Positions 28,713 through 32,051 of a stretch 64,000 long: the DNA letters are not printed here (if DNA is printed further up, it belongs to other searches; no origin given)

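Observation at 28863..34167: Coupled N6-adenine methyltransferase + SNF2 helicase pair without any other known defence-system partner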

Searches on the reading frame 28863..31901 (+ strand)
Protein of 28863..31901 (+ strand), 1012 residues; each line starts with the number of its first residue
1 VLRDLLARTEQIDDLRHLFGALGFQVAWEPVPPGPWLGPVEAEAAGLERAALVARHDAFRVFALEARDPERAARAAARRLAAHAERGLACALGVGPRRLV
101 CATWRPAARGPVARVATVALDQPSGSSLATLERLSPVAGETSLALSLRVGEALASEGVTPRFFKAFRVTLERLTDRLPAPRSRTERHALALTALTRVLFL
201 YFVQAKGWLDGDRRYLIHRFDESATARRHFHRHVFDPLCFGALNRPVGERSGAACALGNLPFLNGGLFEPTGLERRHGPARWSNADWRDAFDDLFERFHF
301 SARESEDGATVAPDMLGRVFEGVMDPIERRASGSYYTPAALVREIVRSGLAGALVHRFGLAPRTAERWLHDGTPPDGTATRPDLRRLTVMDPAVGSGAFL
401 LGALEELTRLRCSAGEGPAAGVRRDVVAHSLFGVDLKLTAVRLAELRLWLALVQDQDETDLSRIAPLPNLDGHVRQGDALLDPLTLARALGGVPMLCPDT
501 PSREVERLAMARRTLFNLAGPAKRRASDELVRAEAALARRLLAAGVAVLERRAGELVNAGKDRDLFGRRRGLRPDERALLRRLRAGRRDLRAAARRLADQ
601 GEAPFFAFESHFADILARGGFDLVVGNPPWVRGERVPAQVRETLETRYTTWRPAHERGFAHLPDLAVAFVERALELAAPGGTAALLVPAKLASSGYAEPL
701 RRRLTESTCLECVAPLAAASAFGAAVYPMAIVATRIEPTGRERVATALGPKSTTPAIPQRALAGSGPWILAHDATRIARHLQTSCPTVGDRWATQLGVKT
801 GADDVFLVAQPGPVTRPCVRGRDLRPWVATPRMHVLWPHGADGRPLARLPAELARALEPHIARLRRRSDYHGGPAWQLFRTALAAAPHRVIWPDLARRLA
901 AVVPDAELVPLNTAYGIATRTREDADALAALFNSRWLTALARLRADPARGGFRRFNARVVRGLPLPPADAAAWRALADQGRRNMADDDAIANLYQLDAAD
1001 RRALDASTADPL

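Call 7: search_protein_families(library=pfam, proteins=[window:28863-31901:+], max_evalue=0.01)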
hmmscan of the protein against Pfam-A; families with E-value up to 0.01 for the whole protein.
window:28863-31901:+ (1012 aa): 3 families
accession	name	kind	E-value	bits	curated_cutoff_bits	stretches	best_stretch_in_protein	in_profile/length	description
PF07669.17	Eco57I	-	3.5e-17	63.5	25.3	1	430-712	2-161/171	Eco57I restriction-modification methylase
PF02384.22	N6_Mtase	-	6.4e-13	49.1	20.4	2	313-453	3-102/311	N-6 DNA Methylase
PF20473.4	MmeI_Mtase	-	7.7e-08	32.3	27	1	383-479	17-117/259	MmeI, DNA-methyltransferase domain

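Call 8: search_protein_families(library=padloc, proteins=[window:28863-31901:+], max_evalue=0.01)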
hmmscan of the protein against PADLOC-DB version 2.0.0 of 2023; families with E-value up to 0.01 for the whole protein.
window:28863-31901:+ (1012 aa): 49 families (the best 25 are shown)
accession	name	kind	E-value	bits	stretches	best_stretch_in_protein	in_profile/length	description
PDLC02643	DrmMI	-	2.9e-28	96.3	2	422-694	666-939/1347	DrmMI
PDLC03313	MTase_II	-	1.1e-27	94.8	1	619-1005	143-560/563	Type II methyltransferase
PDLC03596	REase_MTase_IIG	-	1.5e-27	94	2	384-492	539-651/1148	Type IIG restriction enzyme-methyltransferase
PDLC03601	REase_MTase_IIG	-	2.3e-25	86.7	2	152-481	201-557/1110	Type IIG restriction enzyme-methyltransferase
PDLC02529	PglX|PglXI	-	7e-19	65.1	1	384-482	226-321/1189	PglX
PDLC03628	REase_MTase_IIG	-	2.1e-18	63.8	1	145-346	148-351/1100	Type IIG restriction enzyme-methyltransferase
PDLC03604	REase_MTase_IIG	-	3.3e-18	63.1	2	606-722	520-633/1011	Type IIG restriction enzyme-methyltransferase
PDLC02638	DrmMI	-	4.2e-15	53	2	422-640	665-891/935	DrmMI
PDLC03627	REase_MTase_IIG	-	6e-15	52.1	1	306-459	323-489/1136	Type IIG restriction enzyme-methyltransferase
PDLC03612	REase_MTase_IIG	-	6.8e-14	49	1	612-733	794-911/1247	Type IIG restriction enzyme-methyltransferase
PDLC03348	MTase_II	-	9.7e-14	48.8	2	617-735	343-451/727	Type II methyltransferase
PDLC03338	MTase_II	-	9.8e-14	49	2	617-709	242-322/604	Type II methyltransferase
PDLC03599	REase_MTase_IIG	-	1.7e-13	47.4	1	305-494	278-477/959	Type IIG restriction enzyme-methyltransferase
PDLC03598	REase_MTase_IIG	-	1.7e-13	47.4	1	178-460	178-444/912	Type IIG restriction enzyme-methyltransferase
PDLC03335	MTase_II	-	2.9e-13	47.4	1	618-727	193-295/607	Type II methyltransferase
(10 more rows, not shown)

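Call 9: search_protein_families(library=ncbifam, proteins=[window:28863-31901:+], max_evalue=0.01)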
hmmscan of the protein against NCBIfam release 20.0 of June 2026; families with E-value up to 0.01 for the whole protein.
window:28863-31901:+ (1012 aa): 5 families
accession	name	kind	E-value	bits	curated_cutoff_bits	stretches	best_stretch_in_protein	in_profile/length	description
NF033451.1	BREX_2_MTaseX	equivalog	4.8e-16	57.7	400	1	384-482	222-317/1185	BREX-2 system adenine-specific DNA-methyltransferase PglX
NF033455.1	BREX_6_MTaseX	exception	1.1e-11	43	900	2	373-452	315-400/1319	BREX-6 system adenine-specific DNA-methyltransferase PglX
NF033452.1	BREX_1_MTaseX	exception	1e-10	40.2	500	2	383-456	311-383/1210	BREX-1 system adenine-specific DNA-methyltransferase PglX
NF033454.1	BREX_5_MTaseX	exception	1e-09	36.6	900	1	385-451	301-367/1404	BREX-5 system adenine-specific DNA-methyltransferase PglX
NF047738.1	antiphage_MADS2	equivalog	0.0031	15.9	720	0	618-703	440-531/654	methylation-associated defense system DNA methyltransferase MAD2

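Call 26: find_homologous_proteins(query=window:28863-31901:+, max_evalue=0.00001)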
Query window:28863-31901:+ (1012 aa): 6872 proteins with E <= 0.00001 among 8000 candidates; the best 120 are listed.
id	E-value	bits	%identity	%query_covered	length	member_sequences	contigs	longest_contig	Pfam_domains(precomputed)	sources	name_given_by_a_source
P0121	0.0e+0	2236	100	100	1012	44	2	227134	PF02384.23,PF07669.18,PF20473.5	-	-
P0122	0.0e+0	1804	83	100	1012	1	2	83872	PF02384.23,PF07669.18,PF20473.5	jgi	jgi:Eco57I restriction-modification methylase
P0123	0.0e+0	1790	82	100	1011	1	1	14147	PF02384.23,PF07669.18,PF20473.5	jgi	jgi:hypothetical protein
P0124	0.0e+0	1788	82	100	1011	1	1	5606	PF02384.23,PF07669.18,PF20473.5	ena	-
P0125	0.0e+0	1783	82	100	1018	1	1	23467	PF02384.23,PF07669.18,PF20473.5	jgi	jgi:hypothetical protein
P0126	0.0e+0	1782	82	100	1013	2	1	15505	PF02384.23,PF07669.18,PF20473.5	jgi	jgi:hypothetical protein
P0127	0.0e+0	1779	81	100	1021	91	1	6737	PF02384.23,PF07669.18,PF20473.5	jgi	-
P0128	0.0e+0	1777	82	100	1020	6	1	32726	PF02384.23,PF07669.18,PF20473.5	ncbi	-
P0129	0.0e+0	1773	81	100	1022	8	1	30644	PF02384.23,PF07669.18,PF20473.5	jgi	-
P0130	0.0e+0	1772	81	100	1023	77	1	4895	PF02384.23,PF07669.18,PF20473.5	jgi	-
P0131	0.0e+0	1768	80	100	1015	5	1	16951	PF02384.23,PF07669.18,PF20473.5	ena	-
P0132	0.0e+0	1763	81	100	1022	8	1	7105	PF02384.23,PF07669.18,PF20473.5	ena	-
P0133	0.0e+0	1762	81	100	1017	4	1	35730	PF02384.23,PF07669.18,PF20473.5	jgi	jgi:hypothetical protein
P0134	0.0e+0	1761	81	100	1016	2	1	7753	PF02384.23,PF07669.18,PF20473.5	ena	-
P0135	0.0e+0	1758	81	100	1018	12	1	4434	PF02384.23,PF07669.18,PF20473.5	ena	-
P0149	0.0e+0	1674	78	98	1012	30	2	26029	PF02384.23,PF07669.18,PF20473.5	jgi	-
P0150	0.0e+0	1669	78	98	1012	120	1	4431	PF02384.23,PF07669.18,PF20473.5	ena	-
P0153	0.0e+0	1667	78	98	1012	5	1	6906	PF02384.23,PF07669.18,PF20473.5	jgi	-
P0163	0.0e+0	1595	75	100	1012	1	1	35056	PF02384.23,PF07669.18,PF20473.5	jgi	jgi:hypothetical protein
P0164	0.0e+0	1594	75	100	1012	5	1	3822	PF02384.23,PF07669.18,PF20473.5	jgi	-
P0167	0.0e+0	1581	75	100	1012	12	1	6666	PF02384.23,PF07669.18,PF20473.5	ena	-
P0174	0.0e+0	1540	73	99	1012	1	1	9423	PF02384.23,PF07669.18,PF20473.5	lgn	-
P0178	0.0e+0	1530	71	100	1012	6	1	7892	PF02384.23,PF07669.18,PF20473.5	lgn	-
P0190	0.0e+0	1455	69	99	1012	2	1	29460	PF02384.23,PF07669.18,PF20473.5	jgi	jgi:adenine-specific DNA-methyltransferase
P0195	0.0e+0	1423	67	99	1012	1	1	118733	PF02384.23,PF07669.18,PF20473.5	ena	-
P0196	0.0e+0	1422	67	99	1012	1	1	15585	PF02384.23,PF07669.18,PF20473.5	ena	-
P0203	0.0e+0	1412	67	99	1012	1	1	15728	PF02384.23,PF07669.18,PF20473.5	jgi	jgi:hypothetical protein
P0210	0.0e+0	1404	67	99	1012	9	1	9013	PF02384.23,PF07669.18,PF20473.5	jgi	-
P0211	0.0e+0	1404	67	100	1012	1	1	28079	PF02384.23,PF07669.18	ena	-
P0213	0.0e+0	1403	67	99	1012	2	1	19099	PF02384.23,PF07669.18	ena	-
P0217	0.0e+0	1399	68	100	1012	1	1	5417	PF02384.23,PF07669.18,PF20473.5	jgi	jgi:hypothetical protein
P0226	0.0e+0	1394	68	100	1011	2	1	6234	PF25120.2,PF02384.23,PF07669.18,PF20473.5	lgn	-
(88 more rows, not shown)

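Call 27: search_solved_structures(query=window:28863-31901:+, max_evalue=0.01, show_alignments=2)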
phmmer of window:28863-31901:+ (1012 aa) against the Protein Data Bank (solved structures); distinct sequences matched with E-value up to 0.01: 5.
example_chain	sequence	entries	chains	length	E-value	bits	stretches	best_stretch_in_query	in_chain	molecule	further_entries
5hr4_C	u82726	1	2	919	3.4e-05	25.4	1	185-451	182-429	MmeI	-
1g38_A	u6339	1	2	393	0.0073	17.7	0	620-834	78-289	MODIFICATION METHYLASE TAQI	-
2ibs_A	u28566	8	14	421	0.0087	17.4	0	620-834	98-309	Modification methylase TaqI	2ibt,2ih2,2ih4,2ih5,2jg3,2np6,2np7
1aqi_A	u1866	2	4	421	0.0088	17.4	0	620-834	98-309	ADENINE-N6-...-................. TAQI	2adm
1aqj_A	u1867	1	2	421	0.0088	17.4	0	620-834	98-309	ADENINE-N6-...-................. TAQI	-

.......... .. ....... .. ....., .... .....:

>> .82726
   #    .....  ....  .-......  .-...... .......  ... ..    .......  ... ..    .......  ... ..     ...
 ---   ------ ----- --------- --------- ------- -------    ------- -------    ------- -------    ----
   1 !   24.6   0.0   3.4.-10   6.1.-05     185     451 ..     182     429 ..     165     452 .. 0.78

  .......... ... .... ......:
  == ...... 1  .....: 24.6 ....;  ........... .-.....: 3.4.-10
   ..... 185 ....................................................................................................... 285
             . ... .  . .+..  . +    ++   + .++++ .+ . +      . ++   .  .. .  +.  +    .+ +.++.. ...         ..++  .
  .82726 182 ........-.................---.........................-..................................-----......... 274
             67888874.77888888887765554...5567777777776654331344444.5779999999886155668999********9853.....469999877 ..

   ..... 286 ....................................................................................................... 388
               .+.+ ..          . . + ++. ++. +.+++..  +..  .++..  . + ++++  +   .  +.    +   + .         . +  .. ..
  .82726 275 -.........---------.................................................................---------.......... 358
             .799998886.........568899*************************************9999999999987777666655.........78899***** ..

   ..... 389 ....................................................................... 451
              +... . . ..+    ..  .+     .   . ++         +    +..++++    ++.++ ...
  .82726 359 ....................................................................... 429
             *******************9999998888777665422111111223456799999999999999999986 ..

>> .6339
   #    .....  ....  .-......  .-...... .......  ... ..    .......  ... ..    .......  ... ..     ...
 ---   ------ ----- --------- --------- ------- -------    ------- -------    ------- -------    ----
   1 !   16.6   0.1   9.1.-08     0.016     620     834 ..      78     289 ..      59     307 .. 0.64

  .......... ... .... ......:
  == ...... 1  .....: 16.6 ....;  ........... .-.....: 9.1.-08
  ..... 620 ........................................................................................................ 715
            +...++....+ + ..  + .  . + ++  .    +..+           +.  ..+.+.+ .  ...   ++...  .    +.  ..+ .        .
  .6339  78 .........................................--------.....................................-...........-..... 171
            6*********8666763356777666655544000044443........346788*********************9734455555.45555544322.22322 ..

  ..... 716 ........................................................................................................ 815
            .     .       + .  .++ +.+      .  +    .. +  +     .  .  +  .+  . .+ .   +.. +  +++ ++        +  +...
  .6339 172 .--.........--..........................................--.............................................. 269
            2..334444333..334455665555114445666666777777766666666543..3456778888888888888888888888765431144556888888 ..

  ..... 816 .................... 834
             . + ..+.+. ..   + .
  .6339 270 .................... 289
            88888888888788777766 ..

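Call 65: search_protein_families(library=pfam, proteins=[P0226], max_evalue=1)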
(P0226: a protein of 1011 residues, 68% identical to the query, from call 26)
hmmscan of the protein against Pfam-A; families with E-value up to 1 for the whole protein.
P0226 (1011 aa): 6 families
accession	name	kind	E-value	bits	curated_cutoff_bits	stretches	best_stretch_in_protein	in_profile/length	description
PF07669.17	Eco57I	-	5.2e-17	62.9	25.3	1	429-710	2-161/171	Eco57I restriction-modification methylase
PF02384.22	N6_Mtase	-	1.5e-07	31.5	20.4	1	315-449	3-99/311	N-6 DNA Methylase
PF25120.1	DUF7814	-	8.2e-06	26.1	27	1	191-278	80-164/228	Domain of unknown function (DUF7814)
PF20473.4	MmeI_Mtase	-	1.4e-05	24.9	27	1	383-457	18-92/259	MmeI, DNA-methyltransferase domain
PF20465.4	MmeI_hel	-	0.0046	18.1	27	1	196-270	7-75/75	MmeI, helicase spacer domain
PF13472.12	Lipase_GDSL_2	-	0.031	15.2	32.9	1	537-612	78-155/178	GDSL-like Lipase/Acylhydrolase family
